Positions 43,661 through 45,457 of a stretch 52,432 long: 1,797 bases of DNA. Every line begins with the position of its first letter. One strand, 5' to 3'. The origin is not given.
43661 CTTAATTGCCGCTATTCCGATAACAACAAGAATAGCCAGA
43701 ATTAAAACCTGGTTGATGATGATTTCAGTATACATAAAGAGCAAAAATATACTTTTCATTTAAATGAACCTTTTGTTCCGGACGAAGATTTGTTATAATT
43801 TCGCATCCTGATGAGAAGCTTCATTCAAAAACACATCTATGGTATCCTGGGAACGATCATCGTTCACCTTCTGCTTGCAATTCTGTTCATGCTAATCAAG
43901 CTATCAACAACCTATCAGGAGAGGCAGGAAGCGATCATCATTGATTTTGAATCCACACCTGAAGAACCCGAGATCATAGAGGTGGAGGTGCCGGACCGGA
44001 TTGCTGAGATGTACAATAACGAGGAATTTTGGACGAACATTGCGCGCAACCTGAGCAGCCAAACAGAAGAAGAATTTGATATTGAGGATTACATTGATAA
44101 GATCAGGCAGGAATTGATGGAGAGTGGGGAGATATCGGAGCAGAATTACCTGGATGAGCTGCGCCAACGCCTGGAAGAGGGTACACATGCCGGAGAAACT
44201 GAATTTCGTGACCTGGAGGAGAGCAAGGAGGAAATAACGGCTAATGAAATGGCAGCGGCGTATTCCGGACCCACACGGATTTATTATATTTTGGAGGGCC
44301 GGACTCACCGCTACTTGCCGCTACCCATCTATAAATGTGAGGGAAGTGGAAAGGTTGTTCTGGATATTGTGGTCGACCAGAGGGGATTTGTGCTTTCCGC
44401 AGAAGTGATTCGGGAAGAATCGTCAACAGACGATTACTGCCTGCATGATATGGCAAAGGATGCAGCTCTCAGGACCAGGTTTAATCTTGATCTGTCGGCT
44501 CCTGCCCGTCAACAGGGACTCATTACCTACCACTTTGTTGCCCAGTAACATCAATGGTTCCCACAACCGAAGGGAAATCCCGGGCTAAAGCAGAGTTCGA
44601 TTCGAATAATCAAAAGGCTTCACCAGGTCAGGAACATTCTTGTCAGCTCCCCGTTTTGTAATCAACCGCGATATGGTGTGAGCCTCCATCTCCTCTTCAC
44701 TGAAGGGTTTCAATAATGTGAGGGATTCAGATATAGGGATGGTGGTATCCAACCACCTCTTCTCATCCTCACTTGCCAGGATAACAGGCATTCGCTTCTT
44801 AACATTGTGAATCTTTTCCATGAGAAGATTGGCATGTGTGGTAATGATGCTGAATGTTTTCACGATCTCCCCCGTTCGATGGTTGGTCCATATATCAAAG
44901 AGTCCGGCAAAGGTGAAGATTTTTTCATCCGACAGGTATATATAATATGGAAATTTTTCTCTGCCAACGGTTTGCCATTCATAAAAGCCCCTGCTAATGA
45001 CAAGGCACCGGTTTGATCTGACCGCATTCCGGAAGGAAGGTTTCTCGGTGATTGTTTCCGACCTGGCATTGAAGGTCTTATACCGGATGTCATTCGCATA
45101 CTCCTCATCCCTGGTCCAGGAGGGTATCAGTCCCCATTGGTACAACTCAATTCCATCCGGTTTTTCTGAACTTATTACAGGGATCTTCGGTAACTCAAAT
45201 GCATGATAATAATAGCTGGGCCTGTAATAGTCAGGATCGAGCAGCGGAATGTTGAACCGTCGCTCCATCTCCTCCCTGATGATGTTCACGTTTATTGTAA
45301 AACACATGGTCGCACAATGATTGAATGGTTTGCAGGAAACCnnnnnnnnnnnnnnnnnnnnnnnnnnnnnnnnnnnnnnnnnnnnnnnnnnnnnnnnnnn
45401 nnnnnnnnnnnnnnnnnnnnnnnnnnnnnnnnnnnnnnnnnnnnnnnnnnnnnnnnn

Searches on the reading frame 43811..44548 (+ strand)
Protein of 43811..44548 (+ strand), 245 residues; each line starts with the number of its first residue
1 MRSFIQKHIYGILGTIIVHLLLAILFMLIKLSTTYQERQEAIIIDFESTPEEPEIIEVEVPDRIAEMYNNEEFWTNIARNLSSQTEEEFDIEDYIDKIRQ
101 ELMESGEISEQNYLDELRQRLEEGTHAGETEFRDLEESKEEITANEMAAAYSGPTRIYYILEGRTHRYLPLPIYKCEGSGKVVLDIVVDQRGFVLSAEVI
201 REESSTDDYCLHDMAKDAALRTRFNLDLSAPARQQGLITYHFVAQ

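Call 7: search_protein_families(library=pfam, proteins=[window:43811-44548:+], max_evalue=10)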
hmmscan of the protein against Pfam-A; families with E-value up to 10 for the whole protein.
window:43811-44548:+ (245 aa): 4 families
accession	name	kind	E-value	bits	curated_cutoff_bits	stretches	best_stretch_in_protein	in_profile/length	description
PF13036.11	LpoB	-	0.017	15.4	22.3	1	80-137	36-95/147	Peptidoglycan-synthase activator LpoB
PF13179.11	DUF4006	-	0.14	12.6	22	1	9-39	10-41/64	Family of unknown function (DUF4006)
PF07275.16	ArdA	-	0.43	11.6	27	1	69-151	24-104/155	Antirestriction protein (ArdA)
PF02375.23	JmjN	-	0.67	10.3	26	1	85-106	6-28/34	jmjN domain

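Call 61: search_protein_families(library=padloc, proteins=[window:43811-44548:+], max_evalue=0.00001)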
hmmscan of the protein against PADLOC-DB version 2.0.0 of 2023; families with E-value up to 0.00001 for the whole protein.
window:43811-44548:+ (245 aa): 0 families

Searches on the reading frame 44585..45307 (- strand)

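Call 7: search_protein_families(library=pfam, proteins=[window:44585-45307:-], max_evalue=10)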
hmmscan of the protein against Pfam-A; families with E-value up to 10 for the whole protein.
window:44585-45307:- (240 aa): 2 families
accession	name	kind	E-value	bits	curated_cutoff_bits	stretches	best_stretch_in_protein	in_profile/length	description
PF02586.19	SRAP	-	5.5e-57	193.2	27.1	1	1-217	1-212/214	SOS response associated peptidase (SRAP)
PF09657.15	Cas_Csx8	-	0.081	12.4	29.2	1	156-213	273-329/493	CRISPR-associated protein Csx8 (Cas_Csx8)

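Call 61: search_protein_families(library=padloc, proteins=[window:44585-45307:-], max_evalue=0.00001)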
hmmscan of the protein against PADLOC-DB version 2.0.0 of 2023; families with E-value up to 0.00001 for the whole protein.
window:44585-45307:- (240 aa): 0 families
